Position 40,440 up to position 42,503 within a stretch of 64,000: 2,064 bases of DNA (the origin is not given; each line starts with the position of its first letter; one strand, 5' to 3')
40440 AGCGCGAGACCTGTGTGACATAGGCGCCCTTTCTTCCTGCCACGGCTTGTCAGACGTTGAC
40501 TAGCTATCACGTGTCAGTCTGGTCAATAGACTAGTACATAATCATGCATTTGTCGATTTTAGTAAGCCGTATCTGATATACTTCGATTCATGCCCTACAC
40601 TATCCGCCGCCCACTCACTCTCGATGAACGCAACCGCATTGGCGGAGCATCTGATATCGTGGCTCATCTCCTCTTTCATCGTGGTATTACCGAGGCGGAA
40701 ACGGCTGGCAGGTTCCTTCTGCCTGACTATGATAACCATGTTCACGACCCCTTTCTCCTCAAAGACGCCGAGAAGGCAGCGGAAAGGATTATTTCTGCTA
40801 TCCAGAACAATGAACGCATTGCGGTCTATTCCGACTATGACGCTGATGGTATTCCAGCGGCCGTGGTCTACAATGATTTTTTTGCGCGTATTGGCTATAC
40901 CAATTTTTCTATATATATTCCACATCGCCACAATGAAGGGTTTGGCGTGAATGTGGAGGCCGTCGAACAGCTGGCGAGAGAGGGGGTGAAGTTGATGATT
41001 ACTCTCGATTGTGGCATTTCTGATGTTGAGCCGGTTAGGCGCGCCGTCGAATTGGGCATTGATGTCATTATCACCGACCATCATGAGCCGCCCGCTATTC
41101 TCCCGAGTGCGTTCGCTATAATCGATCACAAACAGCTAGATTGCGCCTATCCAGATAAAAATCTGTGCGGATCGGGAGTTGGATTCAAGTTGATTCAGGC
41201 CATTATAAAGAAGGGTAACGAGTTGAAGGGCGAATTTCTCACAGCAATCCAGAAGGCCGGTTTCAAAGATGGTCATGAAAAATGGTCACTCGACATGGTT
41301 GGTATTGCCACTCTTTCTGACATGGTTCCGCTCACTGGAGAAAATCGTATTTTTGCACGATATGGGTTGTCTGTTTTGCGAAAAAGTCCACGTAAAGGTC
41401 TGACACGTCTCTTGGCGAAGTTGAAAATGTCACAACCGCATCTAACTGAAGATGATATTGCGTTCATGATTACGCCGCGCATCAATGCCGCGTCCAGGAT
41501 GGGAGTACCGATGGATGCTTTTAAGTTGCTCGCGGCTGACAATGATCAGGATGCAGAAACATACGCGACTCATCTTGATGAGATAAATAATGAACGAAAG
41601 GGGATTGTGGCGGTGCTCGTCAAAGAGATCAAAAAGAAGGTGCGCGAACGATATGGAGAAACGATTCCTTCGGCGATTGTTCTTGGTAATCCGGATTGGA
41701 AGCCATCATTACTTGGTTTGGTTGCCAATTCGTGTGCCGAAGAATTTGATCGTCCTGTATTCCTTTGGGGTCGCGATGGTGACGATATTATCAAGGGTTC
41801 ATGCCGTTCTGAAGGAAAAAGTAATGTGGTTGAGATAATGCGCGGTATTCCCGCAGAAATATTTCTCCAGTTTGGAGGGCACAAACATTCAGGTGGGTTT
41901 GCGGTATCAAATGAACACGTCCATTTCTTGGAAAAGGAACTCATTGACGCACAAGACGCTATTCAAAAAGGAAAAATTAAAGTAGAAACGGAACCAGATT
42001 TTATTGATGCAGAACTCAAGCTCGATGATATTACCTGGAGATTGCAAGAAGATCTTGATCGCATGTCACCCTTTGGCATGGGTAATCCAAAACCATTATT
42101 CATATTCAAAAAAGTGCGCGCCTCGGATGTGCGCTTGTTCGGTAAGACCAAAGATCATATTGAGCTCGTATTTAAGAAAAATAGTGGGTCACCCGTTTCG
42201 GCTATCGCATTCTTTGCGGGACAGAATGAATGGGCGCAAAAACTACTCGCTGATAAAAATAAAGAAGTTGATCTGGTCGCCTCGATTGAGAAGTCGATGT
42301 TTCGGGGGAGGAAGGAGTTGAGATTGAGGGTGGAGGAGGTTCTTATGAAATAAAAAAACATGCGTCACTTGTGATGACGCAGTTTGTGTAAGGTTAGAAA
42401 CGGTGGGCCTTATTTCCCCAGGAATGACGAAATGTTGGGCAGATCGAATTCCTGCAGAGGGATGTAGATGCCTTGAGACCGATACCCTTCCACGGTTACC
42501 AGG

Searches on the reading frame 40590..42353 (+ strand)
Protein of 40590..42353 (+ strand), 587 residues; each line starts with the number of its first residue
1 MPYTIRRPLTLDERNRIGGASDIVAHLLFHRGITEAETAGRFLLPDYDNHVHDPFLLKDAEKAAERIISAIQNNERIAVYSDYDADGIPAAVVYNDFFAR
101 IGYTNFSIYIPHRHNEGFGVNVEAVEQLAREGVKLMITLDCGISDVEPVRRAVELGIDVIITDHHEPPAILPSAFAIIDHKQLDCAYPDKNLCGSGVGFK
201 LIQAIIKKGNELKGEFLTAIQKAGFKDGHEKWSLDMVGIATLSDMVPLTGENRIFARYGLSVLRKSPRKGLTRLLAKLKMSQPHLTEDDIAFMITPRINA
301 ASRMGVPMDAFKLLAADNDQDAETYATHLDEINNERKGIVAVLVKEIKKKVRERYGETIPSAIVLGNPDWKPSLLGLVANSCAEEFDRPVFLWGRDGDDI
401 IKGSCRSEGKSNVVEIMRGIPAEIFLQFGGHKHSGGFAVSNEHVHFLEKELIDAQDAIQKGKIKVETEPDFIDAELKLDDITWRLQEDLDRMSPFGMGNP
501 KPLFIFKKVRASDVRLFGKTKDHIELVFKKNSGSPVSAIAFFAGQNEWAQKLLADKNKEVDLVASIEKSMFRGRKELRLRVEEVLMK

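Call 79: search_protein_families(library=pfam, proteins=[window:40590-42353:+], max_evalue=0.00001)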
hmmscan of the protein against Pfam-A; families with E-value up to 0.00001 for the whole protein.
window:40590-42353:+ (587 aa): 3 families
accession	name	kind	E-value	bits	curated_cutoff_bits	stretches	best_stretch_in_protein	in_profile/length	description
PF17768.7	RecJ_OB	-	1.6e-26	92.9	27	1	472-582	1-106/107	RecJ OB domain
PF01368.27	DHH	-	4.7e-21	75.8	28.1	1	76-218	1-119/125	DHH family, N-terminal domain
PF02272.25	DHHA1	-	8.2e-09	36.3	25.9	1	363-451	5-89/102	DHHA1 domain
